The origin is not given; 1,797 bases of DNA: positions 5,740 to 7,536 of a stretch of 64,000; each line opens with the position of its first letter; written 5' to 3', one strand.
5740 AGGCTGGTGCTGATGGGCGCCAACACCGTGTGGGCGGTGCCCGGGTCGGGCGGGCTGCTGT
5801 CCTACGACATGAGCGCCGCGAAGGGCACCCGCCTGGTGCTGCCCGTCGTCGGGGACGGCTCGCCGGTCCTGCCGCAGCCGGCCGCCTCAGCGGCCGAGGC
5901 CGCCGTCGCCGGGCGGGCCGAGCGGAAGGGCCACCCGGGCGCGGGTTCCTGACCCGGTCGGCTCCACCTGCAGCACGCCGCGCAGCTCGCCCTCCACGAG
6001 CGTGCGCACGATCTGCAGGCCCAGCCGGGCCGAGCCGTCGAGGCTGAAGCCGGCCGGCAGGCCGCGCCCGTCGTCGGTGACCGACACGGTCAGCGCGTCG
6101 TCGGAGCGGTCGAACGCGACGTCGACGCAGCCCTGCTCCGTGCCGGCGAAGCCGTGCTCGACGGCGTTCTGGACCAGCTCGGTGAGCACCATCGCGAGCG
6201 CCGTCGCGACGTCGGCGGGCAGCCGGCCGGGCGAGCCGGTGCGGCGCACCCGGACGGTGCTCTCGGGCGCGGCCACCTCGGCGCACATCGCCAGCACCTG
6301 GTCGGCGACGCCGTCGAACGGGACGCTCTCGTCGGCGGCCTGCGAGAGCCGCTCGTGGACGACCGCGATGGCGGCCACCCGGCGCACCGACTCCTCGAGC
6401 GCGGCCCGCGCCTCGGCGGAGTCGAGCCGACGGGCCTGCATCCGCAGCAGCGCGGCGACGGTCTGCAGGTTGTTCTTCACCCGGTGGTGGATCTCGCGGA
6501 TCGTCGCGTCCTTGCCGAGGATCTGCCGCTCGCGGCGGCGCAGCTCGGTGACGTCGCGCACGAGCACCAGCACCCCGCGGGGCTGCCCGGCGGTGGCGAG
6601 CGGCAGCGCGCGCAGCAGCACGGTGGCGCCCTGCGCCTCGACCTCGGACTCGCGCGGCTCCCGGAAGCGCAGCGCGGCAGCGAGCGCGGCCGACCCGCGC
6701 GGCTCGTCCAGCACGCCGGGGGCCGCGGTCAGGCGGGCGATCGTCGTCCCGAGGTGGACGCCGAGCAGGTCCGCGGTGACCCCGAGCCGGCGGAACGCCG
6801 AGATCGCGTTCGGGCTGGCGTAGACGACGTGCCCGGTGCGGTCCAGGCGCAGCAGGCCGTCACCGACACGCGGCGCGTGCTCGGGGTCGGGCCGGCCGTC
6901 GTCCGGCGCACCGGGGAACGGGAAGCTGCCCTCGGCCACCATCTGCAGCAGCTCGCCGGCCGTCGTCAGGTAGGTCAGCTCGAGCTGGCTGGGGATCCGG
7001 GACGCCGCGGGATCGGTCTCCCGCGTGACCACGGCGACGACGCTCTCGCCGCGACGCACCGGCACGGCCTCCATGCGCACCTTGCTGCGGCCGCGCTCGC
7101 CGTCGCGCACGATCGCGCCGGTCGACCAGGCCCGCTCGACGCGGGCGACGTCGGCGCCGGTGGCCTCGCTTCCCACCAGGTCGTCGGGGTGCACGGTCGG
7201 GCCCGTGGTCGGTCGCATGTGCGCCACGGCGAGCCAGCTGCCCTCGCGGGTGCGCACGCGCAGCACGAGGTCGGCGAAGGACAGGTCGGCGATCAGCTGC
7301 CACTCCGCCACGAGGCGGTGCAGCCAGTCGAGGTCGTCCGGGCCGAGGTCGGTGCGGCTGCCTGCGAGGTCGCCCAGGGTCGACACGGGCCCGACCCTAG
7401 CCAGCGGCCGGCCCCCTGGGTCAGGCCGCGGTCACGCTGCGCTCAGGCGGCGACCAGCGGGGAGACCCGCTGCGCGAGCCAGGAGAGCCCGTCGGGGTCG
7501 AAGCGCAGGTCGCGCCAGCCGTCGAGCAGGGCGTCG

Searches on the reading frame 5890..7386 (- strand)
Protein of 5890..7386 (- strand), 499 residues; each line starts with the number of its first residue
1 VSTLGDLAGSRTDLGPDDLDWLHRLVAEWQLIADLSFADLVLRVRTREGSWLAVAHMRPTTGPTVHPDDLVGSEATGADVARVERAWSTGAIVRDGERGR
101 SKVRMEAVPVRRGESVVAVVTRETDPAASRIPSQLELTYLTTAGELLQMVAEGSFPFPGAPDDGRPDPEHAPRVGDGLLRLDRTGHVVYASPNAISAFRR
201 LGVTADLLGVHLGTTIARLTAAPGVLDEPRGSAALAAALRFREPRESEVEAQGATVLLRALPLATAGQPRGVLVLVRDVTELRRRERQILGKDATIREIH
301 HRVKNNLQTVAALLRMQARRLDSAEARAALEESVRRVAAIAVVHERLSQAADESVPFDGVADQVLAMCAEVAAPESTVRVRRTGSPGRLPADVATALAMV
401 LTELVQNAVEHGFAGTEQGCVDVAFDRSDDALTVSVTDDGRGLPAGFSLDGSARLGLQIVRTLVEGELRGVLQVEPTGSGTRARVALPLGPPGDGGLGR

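Call 55: search_protein_families(library=pfam, proteins=[window:5890-7386:-], max_evalue=0.001)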
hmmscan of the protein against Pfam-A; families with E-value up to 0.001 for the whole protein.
window:5890-7386:- (499 aa): 6 families
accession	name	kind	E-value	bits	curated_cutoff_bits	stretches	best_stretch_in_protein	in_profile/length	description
PF12282.15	GAF_PdtaS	-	3.8e-49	166.7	23.7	1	4-143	1-145/145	Histidine kinase PdtaS, GAF domain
PF07568.18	HisKA_2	-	4e-23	81.7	22.3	1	298-367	1-71/76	Histidine kinase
PF02518.31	HATPase_c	-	7.4e-14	52.6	26.4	1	394-490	3-110/111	Histidine kinase-, DNA gyrase B-, and HSP90-like ATPase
PF07536.20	HWE_HK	-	1e-08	36.2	22.8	1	298-370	1-71/83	HWE histidine kinase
PF13581.12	HATPase_c_2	-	1.2e-08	35.4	27.4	1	388-444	23-79/127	Histidine kinase-like ATPase domain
PF08448.16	PAS_4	-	9.6e-08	32.7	23.1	1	174-284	4-110/110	PAS fold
